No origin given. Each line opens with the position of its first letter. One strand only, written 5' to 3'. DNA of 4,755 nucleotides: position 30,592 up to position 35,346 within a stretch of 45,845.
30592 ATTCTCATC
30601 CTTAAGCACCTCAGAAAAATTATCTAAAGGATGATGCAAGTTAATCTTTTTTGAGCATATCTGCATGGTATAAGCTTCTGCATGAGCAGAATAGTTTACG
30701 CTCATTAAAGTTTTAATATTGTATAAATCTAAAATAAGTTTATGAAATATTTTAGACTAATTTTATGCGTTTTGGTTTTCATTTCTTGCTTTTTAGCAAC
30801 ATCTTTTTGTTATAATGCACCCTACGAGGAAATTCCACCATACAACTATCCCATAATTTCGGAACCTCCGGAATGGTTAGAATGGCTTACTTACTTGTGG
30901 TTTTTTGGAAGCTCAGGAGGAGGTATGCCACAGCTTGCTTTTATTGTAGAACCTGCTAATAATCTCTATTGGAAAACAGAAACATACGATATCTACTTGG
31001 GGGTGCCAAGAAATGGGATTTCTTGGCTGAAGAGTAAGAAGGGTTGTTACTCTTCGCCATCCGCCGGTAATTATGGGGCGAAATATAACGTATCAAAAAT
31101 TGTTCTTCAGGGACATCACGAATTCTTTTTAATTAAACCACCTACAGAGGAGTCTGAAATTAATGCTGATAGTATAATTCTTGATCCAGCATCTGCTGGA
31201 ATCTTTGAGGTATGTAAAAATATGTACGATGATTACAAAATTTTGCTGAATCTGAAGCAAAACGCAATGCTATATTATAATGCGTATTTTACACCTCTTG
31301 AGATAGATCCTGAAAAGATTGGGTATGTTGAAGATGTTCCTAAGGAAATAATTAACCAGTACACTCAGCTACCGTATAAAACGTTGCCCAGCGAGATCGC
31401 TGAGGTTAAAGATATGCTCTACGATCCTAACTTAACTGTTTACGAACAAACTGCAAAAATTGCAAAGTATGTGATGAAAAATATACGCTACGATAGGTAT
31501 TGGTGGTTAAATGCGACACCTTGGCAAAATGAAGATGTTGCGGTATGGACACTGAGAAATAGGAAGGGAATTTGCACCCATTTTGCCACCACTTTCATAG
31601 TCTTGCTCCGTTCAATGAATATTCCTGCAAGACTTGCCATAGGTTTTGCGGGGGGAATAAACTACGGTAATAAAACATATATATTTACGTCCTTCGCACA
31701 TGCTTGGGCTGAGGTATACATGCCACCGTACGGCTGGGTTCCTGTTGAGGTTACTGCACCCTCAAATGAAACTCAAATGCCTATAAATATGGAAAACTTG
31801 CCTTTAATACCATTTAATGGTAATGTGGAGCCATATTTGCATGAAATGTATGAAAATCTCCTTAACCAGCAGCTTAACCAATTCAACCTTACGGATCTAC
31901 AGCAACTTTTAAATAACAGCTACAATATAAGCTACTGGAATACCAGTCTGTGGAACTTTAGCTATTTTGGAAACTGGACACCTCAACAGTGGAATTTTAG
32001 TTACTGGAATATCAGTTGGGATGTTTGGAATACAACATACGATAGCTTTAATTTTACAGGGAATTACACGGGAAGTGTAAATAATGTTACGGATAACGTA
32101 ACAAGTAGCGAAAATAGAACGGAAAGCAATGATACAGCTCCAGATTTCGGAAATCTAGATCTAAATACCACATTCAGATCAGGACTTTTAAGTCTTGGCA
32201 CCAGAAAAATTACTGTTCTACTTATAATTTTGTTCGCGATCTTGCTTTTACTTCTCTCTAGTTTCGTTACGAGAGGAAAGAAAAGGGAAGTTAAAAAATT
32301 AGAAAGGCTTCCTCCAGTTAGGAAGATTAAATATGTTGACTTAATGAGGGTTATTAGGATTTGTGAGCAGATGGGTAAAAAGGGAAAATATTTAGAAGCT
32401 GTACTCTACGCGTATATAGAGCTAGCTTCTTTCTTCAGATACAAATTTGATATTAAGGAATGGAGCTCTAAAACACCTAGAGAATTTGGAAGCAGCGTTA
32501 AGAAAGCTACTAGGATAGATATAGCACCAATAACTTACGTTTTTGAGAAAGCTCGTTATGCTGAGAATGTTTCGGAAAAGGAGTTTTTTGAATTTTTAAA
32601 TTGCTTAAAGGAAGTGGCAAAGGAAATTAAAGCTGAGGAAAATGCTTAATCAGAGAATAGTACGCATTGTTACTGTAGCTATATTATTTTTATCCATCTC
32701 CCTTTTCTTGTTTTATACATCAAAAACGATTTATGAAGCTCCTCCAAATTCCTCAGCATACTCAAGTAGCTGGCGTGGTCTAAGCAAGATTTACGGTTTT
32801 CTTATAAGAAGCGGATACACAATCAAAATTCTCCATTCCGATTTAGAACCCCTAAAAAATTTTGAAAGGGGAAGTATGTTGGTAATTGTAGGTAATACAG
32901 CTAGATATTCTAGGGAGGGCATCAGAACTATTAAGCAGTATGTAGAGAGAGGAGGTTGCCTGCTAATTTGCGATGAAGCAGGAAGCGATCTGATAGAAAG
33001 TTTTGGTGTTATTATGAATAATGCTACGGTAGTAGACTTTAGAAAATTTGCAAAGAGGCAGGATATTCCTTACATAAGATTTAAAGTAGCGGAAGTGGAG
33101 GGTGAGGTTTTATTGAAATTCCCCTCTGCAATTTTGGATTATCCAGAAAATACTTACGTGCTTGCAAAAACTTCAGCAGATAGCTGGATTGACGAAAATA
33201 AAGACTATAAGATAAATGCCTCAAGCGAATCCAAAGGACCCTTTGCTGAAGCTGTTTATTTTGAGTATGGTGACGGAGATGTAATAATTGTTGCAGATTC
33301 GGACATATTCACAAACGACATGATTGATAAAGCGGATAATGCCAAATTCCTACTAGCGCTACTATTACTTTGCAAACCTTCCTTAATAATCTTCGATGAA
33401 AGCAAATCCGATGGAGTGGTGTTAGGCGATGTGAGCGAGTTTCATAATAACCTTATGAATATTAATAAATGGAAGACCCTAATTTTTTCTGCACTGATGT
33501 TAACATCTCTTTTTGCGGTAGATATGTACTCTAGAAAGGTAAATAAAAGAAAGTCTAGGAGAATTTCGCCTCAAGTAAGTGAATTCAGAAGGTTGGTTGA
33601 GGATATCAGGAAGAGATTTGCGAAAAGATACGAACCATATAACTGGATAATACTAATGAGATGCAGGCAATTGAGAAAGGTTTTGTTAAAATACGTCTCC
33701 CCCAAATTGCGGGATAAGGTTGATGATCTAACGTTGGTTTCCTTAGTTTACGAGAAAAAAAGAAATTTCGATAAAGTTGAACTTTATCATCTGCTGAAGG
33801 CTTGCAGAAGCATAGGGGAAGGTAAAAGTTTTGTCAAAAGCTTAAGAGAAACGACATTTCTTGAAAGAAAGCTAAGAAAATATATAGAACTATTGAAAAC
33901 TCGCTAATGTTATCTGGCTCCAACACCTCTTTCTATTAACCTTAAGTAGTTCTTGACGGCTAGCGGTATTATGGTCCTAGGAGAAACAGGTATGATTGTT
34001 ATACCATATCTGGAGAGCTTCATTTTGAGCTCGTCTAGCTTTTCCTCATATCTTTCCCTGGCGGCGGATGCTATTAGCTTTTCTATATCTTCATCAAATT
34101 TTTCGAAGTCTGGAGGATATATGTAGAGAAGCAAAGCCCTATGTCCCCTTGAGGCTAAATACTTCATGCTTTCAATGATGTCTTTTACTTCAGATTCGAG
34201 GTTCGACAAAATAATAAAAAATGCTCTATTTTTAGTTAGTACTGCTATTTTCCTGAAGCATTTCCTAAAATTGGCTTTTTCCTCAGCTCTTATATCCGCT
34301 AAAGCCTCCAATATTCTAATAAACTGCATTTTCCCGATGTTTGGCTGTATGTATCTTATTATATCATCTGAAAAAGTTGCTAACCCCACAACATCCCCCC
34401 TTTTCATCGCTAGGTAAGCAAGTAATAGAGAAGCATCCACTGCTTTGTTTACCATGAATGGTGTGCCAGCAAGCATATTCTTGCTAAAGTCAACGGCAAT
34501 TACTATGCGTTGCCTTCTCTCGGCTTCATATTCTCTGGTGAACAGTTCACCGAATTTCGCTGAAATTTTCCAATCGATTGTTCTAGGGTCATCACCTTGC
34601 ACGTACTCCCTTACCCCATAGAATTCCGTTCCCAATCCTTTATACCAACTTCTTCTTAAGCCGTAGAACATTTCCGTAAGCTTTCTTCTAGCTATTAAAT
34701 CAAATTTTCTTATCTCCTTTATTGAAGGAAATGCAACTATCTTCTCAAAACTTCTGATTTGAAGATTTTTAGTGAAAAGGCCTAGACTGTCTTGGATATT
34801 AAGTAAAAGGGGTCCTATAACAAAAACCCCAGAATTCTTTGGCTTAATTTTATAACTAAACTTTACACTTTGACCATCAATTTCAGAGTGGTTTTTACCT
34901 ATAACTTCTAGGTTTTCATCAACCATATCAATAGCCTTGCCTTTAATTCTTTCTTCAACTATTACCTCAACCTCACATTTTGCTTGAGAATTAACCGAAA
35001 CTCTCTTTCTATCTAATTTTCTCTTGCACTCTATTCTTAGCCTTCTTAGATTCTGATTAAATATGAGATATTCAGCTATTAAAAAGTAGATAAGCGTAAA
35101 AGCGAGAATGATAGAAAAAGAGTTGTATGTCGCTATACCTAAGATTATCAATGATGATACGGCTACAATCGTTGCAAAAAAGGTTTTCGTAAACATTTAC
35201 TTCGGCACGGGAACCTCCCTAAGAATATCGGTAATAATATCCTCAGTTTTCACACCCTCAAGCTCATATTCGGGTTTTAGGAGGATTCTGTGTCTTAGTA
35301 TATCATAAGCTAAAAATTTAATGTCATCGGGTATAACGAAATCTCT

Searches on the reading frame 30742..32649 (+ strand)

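Call 48: search_protein_families(library=pfam, proteins=[window:30742-32649:+], max_evalue=0.00001)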
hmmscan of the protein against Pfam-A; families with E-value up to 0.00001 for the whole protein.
window:30742-32649:+ (635 aa): 1 family
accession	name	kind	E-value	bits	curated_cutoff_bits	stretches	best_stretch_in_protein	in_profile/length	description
PF01841.26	Transglut_core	-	1.6e-24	86.6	23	1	231-336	12-107/108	Transglutaminase-like superfamily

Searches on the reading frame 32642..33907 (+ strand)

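Call 48: search_protein_families(library=pfam, proteins=[window:32642-33907:+], max_evalue=0.00001)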
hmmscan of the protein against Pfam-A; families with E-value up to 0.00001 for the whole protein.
window:32642-33907:+ (421 aa): 3 families
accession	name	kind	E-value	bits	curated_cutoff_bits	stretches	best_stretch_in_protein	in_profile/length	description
PF14258.12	DUF4350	-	1.3e-21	78.2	30.4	1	40-241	2-181/181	Domain of unknown function (DUF4350)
PF09822.16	ABC_transp_aux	-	1.9e-07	31.1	34.7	0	57-115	28-84/288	ABC-type uncharacterized transport system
PF23355.1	IFT52_GIFT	-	5.2e-07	29.4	27.2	0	55-131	25-109/246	IFT52 GIFT domain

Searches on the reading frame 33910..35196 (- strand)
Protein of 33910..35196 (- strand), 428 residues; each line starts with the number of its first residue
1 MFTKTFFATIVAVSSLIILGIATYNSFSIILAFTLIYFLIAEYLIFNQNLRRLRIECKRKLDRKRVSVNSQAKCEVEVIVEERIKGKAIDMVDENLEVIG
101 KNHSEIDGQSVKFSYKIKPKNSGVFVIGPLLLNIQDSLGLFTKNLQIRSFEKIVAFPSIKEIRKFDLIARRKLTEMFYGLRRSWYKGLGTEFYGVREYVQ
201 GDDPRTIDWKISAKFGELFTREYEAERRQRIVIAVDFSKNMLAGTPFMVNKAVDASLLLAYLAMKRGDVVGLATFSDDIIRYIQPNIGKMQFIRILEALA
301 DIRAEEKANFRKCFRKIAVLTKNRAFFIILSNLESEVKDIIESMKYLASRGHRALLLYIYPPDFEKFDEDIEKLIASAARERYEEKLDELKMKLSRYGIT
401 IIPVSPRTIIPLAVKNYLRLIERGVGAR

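Call 48: search_protein_families(library=pfam, proteins=[window:33910-35196:-], max_evalue=0.00001)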
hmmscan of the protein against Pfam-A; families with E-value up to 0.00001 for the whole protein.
window:33910-35196:- (428 aa): 1 family
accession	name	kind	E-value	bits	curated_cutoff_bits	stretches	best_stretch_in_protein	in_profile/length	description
PF01882.25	DUF58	-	9.6e-26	90.8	23.4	1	195-350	2-160/216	Protein of unknown function DUF58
